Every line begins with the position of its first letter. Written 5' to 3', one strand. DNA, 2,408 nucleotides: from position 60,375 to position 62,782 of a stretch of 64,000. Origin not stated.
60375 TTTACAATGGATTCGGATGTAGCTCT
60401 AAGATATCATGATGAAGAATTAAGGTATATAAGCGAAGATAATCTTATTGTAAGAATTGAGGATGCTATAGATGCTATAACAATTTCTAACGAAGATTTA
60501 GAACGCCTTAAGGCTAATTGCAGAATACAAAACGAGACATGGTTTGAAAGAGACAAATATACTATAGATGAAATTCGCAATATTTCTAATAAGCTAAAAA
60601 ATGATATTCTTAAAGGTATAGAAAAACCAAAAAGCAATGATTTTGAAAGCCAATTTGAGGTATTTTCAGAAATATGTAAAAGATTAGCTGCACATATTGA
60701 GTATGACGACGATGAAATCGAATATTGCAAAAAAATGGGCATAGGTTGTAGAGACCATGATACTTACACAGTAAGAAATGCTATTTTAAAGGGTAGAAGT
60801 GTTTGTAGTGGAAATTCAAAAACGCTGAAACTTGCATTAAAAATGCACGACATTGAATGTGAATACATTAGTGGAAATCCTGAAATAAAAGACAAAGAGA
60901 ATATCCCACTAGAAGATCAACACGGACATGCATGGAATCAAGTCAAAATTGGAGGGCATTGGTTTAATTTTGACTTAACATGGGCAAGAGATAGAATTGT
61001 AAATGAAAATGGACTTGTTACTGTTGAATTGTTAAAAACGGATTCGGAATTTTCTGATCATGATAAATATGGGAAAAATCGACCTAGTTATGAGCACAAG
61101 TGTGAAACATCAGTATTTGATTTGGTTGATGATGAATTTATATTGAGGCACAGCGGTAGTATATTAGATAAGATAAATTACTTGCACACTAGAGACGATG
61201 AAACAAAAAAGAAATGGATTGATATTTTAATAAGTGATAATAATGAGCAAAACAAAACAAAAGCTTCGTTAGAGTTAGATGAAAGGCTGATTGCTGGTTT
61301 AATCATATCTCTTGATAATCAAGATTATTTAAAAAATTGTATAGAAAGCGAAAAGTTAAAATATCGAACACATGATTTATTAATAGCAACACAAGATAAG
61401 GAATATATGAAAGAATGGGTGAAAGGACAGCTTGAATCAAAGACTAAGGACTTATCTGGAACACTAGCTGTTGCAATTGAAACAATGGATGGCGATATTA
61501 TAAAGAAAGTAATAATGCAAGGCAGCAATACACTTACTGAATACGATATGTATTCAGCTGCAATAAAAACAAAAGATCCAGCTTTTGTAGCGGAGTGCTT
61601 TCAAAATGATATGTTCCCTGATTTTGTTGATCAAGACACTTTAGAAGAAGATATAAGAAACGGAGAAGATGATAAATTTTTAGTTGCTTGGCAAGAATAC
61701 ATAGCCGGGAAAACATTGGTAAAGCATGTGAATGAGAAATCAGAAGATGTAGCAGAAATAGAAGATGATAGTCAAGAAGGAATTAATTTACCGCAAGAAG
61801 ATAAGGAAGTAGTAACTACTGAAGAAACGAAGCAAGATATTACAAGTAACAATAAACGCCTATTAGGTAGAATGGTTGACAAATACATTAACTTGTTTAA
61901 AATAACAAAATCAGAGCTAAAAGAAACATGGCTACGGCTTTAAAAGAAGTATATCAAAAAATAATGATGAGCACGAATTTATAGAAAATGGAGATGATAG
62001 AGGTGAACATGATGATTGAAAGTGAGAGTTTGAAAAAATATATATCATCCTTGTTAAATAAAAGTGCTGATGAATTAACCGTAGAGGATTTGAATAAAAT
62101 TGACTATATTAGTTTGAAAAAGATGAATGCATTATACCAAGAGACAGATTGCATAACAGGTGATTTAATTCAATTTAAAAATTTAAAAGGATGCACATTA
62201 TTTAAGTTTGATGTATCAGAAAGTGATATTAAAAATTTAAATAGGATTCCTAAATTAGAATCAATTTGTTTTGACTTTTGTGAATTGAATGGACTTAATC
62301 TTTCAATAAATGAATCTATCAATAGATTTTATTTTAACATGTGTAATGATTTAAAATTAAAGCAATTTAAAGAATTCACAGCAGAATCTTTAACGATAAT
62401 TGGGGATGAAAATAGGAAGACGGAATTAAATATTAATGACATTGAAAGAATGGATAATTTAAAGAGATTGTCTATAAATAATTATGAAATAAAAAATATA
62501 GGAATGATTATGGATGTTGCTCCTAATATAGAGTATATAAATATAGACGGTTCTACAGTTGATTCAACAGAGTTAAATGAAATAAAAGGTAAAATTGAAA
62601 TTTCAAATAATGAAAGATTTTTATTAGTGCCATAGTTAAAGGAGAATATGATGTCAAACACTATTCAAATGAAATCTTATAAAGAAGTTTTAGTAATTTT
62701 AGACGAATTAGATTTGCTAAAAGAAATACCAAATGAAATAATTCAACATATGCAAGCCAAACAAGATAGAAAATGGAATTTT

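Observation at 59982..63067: Second, diverged copy of the same three-gene cassette on an AT-rich mobile-looking segment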

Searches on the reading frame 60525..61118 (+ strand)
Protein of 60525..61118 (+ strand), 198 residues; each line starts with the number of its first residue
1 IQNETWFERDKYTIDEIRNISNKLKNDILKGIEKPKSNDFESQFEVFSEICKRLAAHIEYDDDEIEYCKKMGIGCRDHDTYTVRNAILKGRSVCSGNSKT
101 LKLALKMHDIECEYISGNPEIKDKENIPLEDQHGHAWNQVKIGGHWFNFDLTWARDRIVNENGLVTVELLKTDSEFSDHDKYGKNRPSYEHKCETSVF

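Call 61: search_solved_structures(query=A6, max_evalue=0.1, show_alignments=1)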
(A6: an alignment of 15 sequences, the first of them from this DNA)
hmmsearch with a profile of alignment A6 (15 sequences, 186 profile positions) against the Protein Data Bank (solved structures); distinct sequences matched with E-value up to 0.1: 3.
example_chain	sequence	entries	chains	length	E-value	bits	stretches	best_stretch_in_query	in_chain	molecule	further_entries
9crn_A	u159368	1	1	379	1.4e-18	70.3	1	15-144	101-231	Transglutaminase-like domain-containing protein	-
4xz7_A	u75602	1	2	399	2.2e-09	40.3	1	9-142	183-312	Putative uncharacterized protein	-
7yh3_A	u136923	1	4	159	0.028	17.2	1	30-128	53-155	TRAPPC3 from Thorarchaeota SMTZ1-45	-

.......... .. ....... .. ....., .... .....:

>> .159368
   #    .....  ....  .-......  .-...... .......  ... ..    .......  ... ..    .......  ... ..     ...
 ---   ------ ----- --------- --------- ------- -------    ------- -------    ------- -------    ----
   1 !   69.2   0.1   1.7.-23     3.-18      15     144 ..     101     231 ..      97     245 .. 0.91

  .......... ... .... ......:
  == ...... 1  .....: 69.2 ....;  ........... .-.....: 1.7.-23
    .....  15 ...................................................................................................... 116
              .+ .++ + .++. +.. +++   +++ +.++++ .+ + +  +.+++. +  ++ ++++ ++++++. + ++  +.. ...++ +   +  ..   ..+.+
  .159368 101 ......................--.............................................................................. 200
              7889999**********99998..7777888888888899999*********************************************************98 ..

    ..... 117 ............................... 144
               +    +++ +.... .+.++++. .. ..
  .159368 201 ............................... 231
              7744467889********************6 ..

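Call 80: find_homologous_proteins(query=A6, max_evalue=1e-10)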
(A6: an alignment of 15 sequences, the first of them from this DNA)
Query A6 (15 sequences) (198 aa, profile of the alignment): 74 proteins with E <= 1e-10 among 1091 candidates.
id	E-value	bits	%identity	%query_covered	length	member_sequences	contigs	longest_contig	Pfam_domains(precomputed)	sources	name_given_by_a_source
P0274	2.0e-56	208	33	64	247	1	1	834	PF01841.26,PF04473.19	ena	-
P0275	1.7e-51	192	37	85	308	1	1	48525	-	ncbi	-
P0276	2.8e-47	179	32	86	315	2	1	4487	PF01841.26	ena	-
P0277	5.7e-47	178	33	95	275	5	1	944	PF01841.26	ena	-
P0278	2.9e-44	169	33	96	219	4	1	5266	PF01841.26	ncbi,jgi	jgi:hypothetical protein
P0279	1.0e-40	157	28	96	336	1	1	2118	PF01841.26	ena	-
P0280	6.1e-38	148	30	76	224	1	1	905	PF01841.26,PF04473.19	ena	-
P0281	1.2e-37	147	33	77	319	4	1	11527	PF01841.26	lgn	-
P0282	1.6e-37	147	34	37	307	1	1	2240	PF01841.26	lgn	-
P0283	3.9e-37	146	34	69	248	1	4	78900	PF01841.26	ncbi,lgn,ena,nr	ncbi:MAG: hypothetical protein J6A89_07370 [Clostridia bacterium]|nr:hypothetical protein [Clostridi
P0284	6.3e-37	145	32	87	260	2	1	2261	PF01841.26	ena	-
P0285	1.2e-32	131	30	78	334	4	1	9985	PF01841.26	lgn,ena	-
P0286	2.5e-32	130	32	59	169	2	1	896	PF01841.26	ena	-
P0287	1.4e-31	127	32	57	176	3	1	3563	PF01841.26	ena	-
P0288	4.8e-31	126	42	41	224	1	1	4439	-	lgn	-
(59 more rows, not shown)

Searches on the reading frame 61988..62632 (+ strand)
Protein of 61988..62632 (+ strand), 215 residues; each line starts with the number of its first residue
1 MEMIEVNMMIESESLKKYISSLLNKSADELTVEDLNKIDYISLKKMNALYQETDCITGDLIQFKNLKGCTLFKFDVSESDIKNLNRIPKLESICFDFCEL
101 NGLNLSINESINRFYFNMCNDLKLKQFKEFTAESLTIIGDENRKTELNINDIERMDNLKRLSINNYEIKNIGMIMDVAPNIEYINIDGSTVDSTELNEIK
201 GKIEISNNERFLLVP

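Call 8: search_protein_families(library=pfam, proteins=[window:61988-62632:+], max_evalue=1)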
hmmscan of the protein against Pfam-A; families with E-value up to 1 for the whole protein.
window:61988-62632:+ (215 aa): 8 families
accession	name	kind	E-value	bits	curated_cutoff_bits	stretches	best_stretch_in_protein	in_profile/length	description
PF18208.6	NES_C_h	-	0.0011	19.6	26.6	1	44-122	15-88/109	Nicking enzyme C-terminal middle helical domain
PF24758.1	LRR_At5g56370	-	0.041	14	27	1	53-120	51-119/227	FBD-associated F-box protein At5g56370, LRR repeats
PF17287.7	POTRA_3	-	0.057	13.3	27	1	147-169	30-53/56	POTRA domain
PF18616.6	CdiI_3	-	0.09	13.2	28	0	11-35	13-37/95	CDI immunity proteins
PF13363.11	BetaGal_dom3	-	0.24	11.4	27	1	131-169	30-65/75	Beta-galactosidase, domain 3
PF12799.13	LRR_4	-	0.26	12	27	1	157-189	2-33/44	Leucine Rich repeats (2 copies)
PF14819.11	QueF_N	-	0.73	10.6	25.6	0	6-29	64-87/111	Nitrile reductase, 7-cyano-7-deazaguanine-reductase N-term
PF11778.13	SID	-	0.78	10.3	25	0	8-44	10-46/135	Septation initiation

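Call 9: search_protein_families(library=ncbifam, proteins=[window:61988-62632:+], max_evalue=1)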
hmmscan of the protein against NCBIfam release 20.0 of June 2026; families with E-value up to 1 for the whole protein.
window:61988-62632:+ (215 aa): 2 families
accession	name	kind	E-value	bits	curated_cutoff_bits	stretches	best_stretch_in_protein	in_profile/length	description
NF033186.1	internalin_K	exception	0.044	12.2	1100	1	124-205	63-142/604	class 1 internalin InlK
NF033214.1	ComC_Streptocco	equivalog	0.23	11.1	50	0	118-147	1-31/41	competence-stimulating peptide ComC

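Call 10: search_protein_families(library=padloc, proteins=[window:61988-62632:+], max_evalue=1)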
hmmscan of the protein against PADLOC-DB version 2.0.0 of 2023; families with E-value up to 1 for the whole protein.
window:61988-62632:+ (215 aa): 0 families

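Call 11: search_protein_families(library=phrogs, proteins=[window:61988-62632:+], max_evalue=1)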
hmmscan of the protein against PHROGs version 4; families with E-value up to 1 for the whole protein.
window:61988-62632:+ (215 aa): 2 families
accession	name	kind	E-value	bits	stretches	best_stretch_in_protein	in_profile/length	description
phrog_5003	-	unknown function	0.064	14.6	0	153-193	59-99/105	-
phrog_13817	-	unknown function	0.19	13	1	143-186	42-85/89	-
